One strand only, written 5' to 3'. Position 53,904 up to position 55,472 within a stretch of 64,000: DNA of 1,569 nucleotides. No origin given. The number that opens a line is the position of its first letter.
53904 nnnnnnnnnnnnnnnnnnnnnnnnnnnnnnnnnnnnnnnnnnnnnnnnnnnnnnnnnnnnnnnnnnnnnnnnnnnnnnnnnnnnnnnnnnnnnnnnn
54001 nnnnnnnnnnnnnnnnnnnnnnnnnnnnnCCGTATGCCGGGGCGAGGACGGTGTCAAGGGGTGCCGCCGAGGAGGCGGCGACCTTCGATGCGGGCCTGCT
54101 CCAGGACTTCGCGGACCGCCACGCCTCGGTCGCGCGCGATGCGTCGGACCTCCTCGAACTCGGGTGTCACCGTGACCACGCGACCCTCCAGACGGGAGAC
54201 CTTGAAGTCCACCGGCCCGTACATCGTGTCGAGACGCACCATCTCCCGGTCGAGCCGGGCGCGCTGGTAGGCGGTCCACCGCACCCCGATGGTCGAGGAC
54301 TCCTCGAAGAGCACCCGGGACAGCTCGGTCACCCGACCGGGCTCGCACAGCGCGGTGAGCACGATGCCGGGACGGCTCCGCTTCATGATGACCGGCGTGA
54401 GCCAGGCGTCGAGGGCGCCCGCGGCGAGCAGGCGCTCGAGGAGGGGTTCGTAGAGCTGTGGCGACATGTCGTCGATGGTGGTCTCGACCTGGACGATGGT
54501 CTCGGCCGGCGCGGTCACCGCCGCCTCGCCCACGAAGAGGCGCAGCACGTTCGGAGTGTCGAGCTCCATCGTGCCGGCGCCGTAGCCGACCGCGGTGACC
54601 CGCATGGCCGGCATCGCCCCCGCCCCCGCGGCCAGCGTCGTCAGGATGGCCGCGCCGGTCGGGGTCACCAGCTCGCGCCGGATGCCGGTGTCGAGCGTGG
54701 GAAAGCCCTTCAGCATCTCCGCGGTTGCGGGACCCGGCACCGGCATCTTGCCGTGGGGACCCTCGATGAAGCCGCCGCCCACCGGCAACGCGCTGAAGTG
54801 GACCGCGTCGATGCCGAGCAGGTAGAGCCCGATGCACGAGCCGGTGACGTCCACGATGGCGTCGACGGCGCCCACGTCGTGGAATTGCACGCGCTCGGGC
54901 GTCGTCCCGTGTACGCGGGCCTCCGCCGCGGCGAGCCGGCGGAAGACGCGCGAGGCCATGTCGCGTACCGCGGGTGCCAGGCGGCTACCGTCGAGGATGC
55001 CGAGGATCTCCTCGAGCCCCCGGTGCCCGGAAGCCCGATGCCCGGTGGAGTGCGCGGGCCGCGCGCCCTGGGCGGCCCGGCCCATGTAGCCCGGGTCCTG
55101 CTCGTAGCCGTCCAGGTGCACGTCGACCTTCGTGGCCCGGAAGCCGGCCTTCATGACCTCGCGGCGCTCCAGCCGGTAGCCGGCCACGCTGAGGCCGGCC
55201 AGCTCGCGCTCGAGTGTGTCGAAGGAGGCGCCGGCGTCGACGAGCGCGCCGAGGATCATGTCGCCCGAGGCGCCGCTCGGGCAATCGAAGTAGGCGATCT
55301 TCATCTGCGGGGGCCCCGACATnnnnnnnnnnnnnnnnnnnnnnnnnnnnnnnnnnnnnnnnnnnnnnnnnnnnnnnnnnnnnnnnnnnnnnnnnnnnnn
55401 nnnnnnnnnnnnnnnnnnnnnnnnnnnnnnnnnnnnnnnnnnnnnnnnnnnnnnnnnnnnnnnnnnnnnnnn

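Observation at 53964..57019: larE-larB-larC (nickel-pincer nucleotide cofactor synthesis) without larA, directly abutting a form II CoxSLM-type molybdoenzyme cluster on the same strand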

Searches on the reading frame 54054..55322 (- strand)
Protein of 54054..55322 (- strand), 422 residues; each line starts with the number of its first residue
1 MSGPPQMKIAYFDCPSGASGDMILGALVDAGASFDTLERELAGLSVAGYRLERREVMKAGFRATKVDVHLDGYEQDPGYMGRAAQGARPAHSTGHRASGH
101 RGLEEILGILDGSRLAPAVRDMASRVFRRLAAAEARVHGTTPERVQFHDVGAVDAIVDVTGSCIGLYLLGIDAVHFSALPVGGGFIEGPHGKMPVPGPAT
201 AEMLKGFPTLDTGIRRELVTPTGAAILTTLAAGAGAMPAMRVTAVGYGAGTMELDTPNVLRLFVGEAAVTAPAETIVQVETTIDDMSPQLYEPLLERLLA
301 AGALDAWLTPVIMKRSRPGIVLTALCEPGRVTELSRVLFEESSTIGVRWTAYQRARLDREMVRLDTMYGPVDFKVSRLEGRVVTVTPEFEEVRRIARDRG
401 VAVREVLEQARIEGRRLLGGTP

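Call 6: search_protein_families(library=pfam, proteins=[window:54054-55322:-])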
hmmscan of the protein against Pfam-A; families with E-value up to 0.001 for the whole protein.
window:54054-55322:- (422 aa): 1 family
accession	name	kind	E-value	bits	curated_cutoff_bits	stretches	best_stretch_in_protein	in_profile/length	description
PF01969.22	Ni_insertion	-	1.4e-134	449.4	22.1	1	10-406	1-374/375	Nickel insertion protein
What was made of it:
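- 54054..55322 (-): larC, CTP-dependent nickel insertase with LarC1 and LarC2 fused. PF01969, 449 bits, profile positions 1-374 of 375 (call 6).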

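Call 7: search_protein_families(library=ncbifam, proteins=[window:54054-55322:-])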
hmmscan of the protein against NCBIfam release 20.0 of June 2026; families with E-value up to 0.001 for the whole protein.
window:54054-55322:- (422 aa): 2 families
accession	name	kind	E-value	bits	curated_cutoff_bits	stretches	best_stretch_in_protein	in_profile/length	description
TIGR00299.2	nickel_LarC1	equivalog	5.3e-60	201.9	90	1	101-264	1-165/165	nickel pincer cofactor biosynthesis protein LarC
NF052512.1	nickel_LarC2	equivalog_domain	7.2e-41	139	50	1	276-393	1-118/118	nickel pincer cofactor biosynthesis protein LarC2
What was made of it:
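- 54054..55322 (-): TIGR00299 and NF052512 are both above their cut-offs (call 7).
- Checked: larC 54054-55322: PF01969 over its full length, 449 bits, plus the LarC1 and LarC2 models (calls 6, 7).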

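Call 10: find_encoding_contigs(protein=window:54054-55322:-, flank=10000, max_places=6)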
Protein window:54054-55322:- (422 aa): 2 contigs read that carry it; 2 places shown.
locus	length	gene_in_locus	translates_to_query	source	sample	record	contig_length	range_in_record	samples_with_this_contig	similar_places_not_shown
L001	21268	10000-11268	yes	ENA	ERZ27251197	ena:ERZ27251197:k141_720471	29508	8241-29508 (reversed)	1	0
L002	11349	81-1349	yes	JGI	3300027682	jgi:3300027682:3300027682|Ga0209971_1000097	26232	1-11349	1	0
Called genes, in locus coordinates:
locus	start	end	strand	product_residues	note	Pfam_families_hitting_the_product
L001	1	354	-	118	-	PF04542:Sigma70_r2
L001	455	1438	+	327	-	PF01208:URO-D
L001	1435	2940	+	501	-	PF00496:SBP_bac_5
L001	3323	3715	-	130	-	-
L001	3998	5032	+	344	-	PF21016:RlmN_N, PF04055:Radical_SAM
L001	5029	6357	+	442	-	PF00919:UPF0004, PF04055:Radical_SAM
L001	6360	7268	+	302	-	PF01048:PNP_UDP_1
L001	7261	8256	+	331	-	PF00294:PfkB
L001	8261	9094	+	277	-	-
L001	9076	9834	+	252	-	PF00731:AIRC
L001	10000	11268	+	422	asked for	PF01969:Ni_insertion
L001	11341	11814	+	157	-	PF00111:Fer2 (weak), PF01799:Fer2_2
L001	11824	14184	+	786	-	PF01315:Ald_Xan_dh_C, PF02738:MoCoBD_1, PF20256:MoCoBD_2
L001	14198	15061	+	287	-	PF00941:FAD_binding_5, PF03450:CO_deh_flav_C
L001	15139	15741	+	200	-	PF01128:IspD, PF12804:NTP_transf_3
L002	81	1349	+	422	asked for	PF01969:Ni_insertion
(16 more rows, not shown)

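Call 13: find_homologous_proteins(query=window:54054-55322:-)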
Query window:54054-55322:- (422 aa): 7983 proteins with E <= 0.001 among 8000 candidates; the best 120 are listed.
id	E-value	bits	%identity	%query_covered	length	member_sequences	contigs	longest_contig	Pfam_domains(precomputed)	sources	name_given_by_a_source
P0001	8.6e-257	870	95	99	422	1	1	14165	PF01969.23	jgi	-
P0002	6.5e-256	867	94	100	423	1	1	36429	PF01969.23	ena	-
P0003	1.4e-249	846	93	99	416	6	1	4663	PF01969.23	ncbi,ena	ncbi:MAG TPA: nickel pincer cofactor biosynthesis protein LarC [Methylomirabilota bacterium]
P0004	3.7e-248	841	94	99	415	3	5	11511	PF01969.23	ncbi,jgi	ncbi:MAG TPA: nickel pincer cofactor biosynthesis protein LarC [Methylomirabilota bacterium]|jgi:hyp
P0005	9.9e-247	837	93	99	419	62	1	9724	PF01969.23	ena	-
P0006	6.0e-241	818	91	99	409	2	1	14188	PF01969.23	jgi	jgi:pyridinium-3,5-bisthiocarboxylic acid mononucleotide nickel chelatase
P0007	1.7e-234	796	89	98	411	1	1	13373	PF01969.23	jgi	jgi:uncharacterized protein (TIGR00299 family) protein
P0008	1.3e-233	793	88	98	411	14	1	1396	PF01969.23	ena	-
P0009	7.7e-232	788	88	98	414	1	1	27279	PF01969.23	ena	-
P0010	3.1e-231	786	88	98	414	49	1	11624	PF01969.23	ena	-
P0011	4.1e-231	785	87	98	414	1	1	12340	PF01969.23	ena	-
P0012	4.1e-230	782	89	99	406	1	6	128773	PF01969.23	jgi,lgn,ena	jgi:uncharacterized protein (TIGR00299 family) protein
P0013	2.7e-228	776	86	97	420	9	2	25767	PF01969.23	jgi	jgi:pyridinium-3,5-bisthiocarboxylic acid mononucleotide nickel chelatase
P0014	1.2e-227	774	84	100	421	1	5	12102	PF01969.23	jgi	jgi:pyridinium-3,5-bisthiocarboxylic acid mononucleotide nickel chelatase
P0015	1.9e-225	767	85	98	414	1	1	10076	PF01969.23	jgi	jgi:hypothetical protein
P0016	3.7e-225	766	84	97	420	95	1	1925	PF01969.23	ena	-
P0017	7.0e-225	765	84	99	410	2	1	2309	PF01969.23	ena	-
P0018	1.3e-224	764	83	99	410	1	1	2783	PF01969.23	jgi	jgi:hypothetical protein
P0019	1.4e-224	764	84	99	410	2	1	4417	PF01969.23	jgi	-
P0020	1.5e-224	764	84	98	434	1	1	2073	PF01969.23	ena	-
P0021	4.0e-224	762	84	98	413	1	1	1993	PF01969.23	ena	-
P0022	1.9e-223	760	85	98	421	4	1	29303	PF01969.23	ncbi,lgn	ncbi:MAG: nickel pincer cofactor biosynthesis protein LarC [Candidatus Rokuibacteriota bacterium]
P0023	4.8e-223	759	85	98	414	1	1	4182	PF01969.23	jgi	jgi:hypothetical protein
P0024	1.9e-222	757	83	98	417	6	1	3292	PF01969.23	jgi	jgi:uncharacterized protein (TIGR00299 family) protein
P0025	7.3e-222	755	83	98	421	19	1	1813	PF01969.23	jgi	-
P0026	8.0e-221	751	84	98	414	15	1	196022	PF01969.23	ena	-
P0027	1.2e-219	747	83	98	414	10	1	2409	PF01969.23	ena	-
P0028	3.7e-219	746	81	98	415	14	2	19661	PF01969.23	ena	-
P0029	7.7e-219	745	82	98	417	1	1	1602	PF01969.23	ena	-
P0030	3.2e-218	743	81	98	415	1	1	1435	PF01969.23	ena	-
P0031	3.5e-218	743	80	98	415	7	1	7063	PF01969.23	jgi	-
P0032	4.8e-218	742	81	98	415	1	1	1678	PF01969.23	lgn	-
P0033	7.8e-218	741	81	98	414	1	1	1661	PF01969.23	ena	-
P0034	1.4e-217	741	80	98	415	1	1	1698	PF01969.23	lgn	-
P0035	2.2e-217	740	81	98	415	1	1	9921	PF01969.23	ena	-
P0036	2.9e-217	740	80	98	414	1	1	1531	PF01969.23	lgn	-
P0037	7.4e-217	738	80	98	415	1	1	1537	PF01969.23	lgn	-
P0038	1.0e-216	738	80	98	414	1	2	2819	PF01969.23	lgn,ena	-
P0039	1.7e-216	737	80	98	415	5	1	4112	PF01969.23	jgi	-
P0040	3.3e-216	736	79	98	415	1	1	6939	PF01969.23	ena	-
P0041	3.5e-216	736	81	98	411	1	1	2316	PF01969.23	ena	-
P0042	3.8e-216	736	81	98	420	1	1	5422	PF01969.23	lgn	-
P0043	4.7e-216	736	81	98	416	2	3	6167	PF01969.23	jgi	jgi:uncharacterized protein (TIGR00299 family) protein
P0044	4.8e-216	736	81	98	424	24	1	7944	PF01969.23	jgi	-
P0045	8.0e-216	735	79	98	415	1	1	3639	PF01969.23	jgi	-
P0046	9.3e-216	735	80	98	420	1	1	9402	PF01969.23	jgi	jgi:pyridinium-3,5-bisthiocarboxylic acid mononucleotide nickel chelatase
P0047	1.5e-215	734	80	98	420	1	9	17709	PF01969.23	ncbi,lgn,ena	ncbi:MAG TPA: nickel pincer cofactor biosynthesis protein LarC [Methylomirabilota bacterium]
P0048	1.6e-215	734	80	98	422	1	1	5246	PF01969.23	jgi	-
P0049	1.6e-215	734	81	97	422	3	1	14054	PF01969.23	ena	-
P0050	1.7e-215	734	80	98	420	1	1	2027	PF01969.23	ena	-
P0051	2.2e-215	733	82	99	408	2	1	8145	PF01969.23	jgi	jgi:pyridinium-3,5-bisthiocarboxylic acid mononucleotide nickel chelatase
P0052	3.6e-215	733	80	98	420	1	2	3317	PF01969.23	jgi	jgi:pyridinium-3,5-bisthiocarboxylic acid mononucleotide nickel chelatase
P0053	3.6e-215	733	82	96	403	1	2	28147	PF01969.23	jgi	jgi:uncharacterized protein (TIGR00299 family) protein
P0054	3.7e-215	733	80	98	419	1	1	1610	PF01969.23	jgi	-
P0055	6.1e-215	732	80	98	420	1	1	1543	PF01969.23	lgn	-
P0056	6.3e-215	732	80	98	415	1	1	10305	PF01969.23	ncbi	-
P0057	7.2e-215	732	80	98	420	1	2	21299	PF01969.23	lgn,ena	-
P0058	1.2e-214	731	80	98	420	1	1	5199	PF01969.23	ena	-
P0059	1.5e-214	731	80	98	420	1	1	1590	PF01969.23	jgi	-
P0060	2.4e-214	730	80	98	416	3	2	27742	PF01969.23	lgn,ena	-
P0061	3.6e-214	729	82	100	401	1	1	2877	PF01969.23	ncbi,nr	ncbi:MAG TPA: nickel pincer cofactor biosynthesis protein LarC [Candidatus Eisenbacteria bacterium]|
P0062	4.5e-214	729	80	97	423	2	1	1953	PF01969.23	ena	-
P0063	1.0e-213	728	80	98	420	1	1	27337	PF01969.23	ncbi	-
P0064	2.0e-213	727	81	100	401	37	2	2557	PF01969.23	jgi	-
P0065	2.0e-213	727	80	98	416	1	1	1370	PF01969.23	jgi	jgi:uncharacterized protein (TIGR00299 family) protein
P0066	2.4e-213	727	83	98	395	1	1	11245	PF01969.23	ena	-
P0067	1.6e-212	724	80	98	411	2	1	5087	PF01969.23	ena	-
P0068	4.8e-212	722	82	98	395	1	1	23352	PF01969.23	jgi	jgi:pyridinium-3,5-bisthiocarboxylic acid mononucleotide nickel chelatase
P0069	5.0e-212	722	82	99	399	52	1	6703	PF01969.23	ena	-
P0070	5.8e-212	722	83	95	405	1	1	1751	PF01969.23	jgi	-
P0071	6.5e-212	722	83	98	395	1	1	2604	PF01969.23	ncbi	-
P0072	7.1e-212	722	81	99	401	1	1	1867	PF01969.23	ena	-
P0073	7.7e-212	722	82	98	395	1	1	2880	PF01969.23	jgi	jgi:uncharacterized protein (TIGR00299 family) protein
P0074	2.1e-211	720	79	98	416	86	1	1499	PF01969.23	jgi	jgi:uncharacterized protein (TIGR00299 family) protein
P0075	2.2e-211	720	81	99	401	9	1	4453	PF01969.23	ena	-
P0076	2.6e-211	720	82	98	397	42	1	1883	PF01969.23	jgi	jgi:uncharacterized protein (TIGR00299 family) protein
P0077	3.7e-211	719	80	99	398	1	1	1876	PF01969.23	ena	-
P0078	6.0e-211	719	82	98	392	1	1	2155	PF01969.23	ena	-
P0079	9.6e-210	715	82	98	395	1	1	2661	PF01969.23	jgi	jgi:hypothetical protein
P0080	1.5e-209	714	82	98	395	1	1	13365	PF01969.23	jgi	jgi:uncharacterized protein (TIGR00299 family) protein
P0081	2.7e-209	713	81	98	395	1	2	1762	PF01969.23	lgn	-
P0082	3.4e-209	713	81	98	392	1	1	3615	PF01969.23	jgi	-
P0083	3.6e-209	713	80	97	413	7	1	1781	PF01969.23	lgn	-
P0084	5.6e-209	712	82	98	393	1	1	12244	PF01969.23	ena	-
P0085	6.0e-209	712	82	98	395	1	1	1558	PF01969.23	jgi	jgi:pyridinium-3,5-bisthiocarboxylic acid mononucleotide nickel chelatase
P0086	1.0e-208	711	82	98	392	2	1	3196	PF01969.23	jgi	jgi:uncharacterized protein (TIGR00299 family) protein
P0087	1.1e-208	711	81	98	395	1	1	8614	PF01969.23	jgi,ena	-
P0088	1.3e-208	711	81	98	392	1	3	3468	PF01969.23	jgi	jgi:uncharacterized protein (TIGR00299 family) protein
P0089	2.0e-208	710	82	98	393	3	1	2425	PF01969.23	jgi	jgi:hypothetical protein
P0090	2.2e-208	710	81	98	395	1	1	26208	PF01969.23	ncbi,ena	-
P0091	4.8e-208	709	81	98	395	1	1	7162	PF01969.23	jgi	jgi:uncharacterized protein (TIGR00299 family) protein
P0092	6.9e-208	709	81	98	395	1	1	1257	PF01969.23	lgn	-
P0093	8.3e-208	708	81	98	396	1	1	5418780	PF01969.23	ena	-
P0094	9.7e-208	708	80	98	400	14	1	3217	PF01969.23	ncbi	ncbi:MAG: nickel pincer cofactor biosynthesis protein LarC, partial [Candidatus Rokuibacteriota bact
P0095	1.7e-207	707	81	98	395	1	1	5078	PF01969.23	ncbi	-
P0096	1.7e-207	707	79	99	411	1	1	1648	PF01969.23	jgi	-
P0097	1.8e-207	707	81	98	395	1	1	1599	PF01969.23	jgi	jgi:uncharacterized protein (TIGR00299 family) protein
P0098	2.2e-207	707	80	98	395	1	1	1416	PF01969.23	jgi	jgi:pyridinium-3,5-bisthiocarboxylic acid mononucleotide nickel chelatase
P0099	2.8e-207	707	80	98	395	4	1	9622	PF01969.23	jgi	jgi:uncharacterized protein (TIGR00299 family) protein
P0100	5.9e-207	706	80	98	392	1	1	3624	PF01969.23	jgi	jgi:pyridinium-3,5-bisthiocarboxylic acid mononucleotide nickel chelatase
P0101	7.4e-207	705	81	98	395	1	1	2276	PF01969.23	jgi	jgi:uncharacterized protein (TIGR00299 family) protein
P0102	1.3e-206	705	81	98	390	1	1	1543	PF01969.23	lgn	-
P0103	5.2e-206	703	80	98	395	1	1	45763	PF01969.23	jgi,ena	-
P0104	6.5e-206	702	80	98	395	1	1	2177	PF01969.23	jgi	jgi:uncharacterized protein (TIGR00299 family) protein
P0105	7.1e-206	702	81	98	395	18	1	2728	PF01969.23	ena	-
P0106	7.7e-206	702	80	98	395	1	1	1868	PF01969.23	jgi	jgi:uncharacterized protein (TIGR00299 family) protein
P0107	1.2e-205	701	80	98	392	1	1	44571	PF01969.23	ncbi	-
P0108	1.2e-205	701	80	95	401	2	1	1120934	PF01969.23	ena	-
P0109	1.4e-205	701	80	98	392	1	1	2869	PF01969.23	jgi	jgi:uncharacterized protein (TIGR00299 family) protein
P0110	1.5e-205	701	80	98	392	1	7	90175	PF01969.23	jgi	jgi:uncharacterized protein (TIGR00299 family) protein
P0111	1.7e-205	701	81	98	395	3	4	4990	PF01969.23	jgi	jgi:hypothetical protein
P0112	1.9e-205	701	80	98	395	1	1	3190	PF01969.23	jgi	jgi:uncharacterized protein (TIGR00299 family) protein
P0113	4.4e-205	699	80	98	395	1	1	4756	PF01969.23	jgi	jgi:pyridinium-3,5-bisthiocarboxylic acid mononucleotide nickel chelatase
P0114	5.4e-205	699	80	98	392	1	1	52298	PF01969.23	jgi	-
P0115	6.1e-205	699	80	98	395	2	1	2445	PF01969.23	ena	-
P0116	6.9e-205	699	78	99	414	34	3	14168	PF01969.23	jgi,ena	jgi:pyridinium-3,5-bisthiocarboxylic acid mononucleotide nickel chelatase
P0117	1.5e-204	698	80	98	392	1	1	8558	PF01969.23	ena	-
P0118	1.6e-204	698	80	98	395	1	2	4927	PF01969.23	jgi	jgi:uncharacterized protein (TIGR00299 family) protein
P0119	1.6e-204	698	79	98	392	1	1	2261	PF01969.23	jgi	jgi:uncharacterized protein (TIGR00299 family) protein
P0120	5.6e-204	696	79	99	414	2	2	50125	PF01969.23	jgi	jgi:hypothetical protein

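Call 14: find_encoding_contigs(protein=P0093, flank=10000, max_places=2)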
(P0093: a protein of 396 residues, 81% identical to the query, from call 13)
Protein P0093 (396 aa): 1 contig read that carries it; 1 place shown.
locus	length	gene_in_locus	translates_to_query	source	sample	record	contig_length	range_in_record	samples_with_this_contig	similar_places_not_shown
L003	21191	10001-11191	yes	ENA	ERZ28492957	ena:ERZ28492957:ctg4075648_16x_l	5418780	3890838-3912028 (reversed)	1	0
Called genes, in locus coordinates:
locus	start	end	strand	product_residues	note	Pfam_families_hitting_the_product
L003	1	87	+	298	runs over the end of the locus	PF04392:ABC_sub_bind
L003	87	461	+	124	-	PF04392:ABC_sub_bind (weak)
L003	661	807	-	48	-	-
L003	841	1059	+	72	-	PF04392:ABC_sub_bind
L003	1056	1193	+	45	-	-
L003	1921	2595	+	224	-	-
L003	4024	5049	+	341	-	PF21016:RlmN_N, PF04055:Radical_SAM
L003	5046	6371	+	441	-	PF00919:UPF0004, PF04055:Radical_SAM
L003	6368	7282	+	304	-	PF01048:PNP_UDP_1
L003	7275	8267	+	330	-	PF00294:PfkB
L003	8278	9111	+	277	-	PF02540:NAD_synthase (weak)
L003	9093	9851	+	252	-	PF00731:AIRC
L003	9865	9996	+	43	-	-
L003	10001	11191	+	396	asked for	PF01969:Ni_insertion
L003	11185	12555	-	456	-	PF13384:HTH_23 (weak), PF13518:HTH_28 (weak), PF13551:HTH_29, PF13565:HTH_32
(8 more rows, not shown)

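Call 15: find_encoding_contigs(protein=P0108, flank=10000, max_places=2)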
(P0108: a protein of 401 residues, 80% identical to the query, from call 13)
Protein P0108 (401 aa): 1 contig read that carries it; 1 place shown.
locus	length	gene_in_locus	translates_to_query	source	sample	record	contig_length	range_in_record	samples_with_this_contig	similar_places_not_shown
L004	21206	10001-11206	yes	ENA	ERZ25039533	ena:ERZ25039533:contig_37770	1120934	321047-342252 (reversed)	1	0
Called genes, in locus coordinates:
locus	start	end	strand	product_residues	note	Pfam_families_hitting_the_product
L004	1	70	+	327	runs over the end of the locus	PF01208:URO-D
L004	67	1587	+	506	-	PF00496:SBP_bac_5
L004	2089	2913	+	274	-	-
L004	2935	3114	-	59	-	-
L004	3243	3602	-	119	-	-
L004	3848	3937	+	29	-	-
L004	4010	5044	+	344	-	PF21016:RlmN_N, PF04055:Radical_SAM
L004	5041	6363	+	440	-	PF00919:UPF0004, PF04055:Radical_SAM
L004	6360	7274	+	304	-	PF01048:PNP_UDP_1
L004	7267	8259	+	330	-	PF00294:PfkB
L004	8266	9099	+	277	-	PF02540:NAD_synthase (weak)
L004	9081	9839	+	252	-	PF00731:AIRC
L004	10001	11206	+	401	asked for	PF01969:Ni_insertion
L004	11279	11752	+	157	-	PF00111:Fer2 (weak), PF01799:Fer2_2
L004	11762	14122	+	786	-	PF01315:Ald_Xan_dh_C, PF02738:MoCoBD_1, PF20256:MoCoBD_2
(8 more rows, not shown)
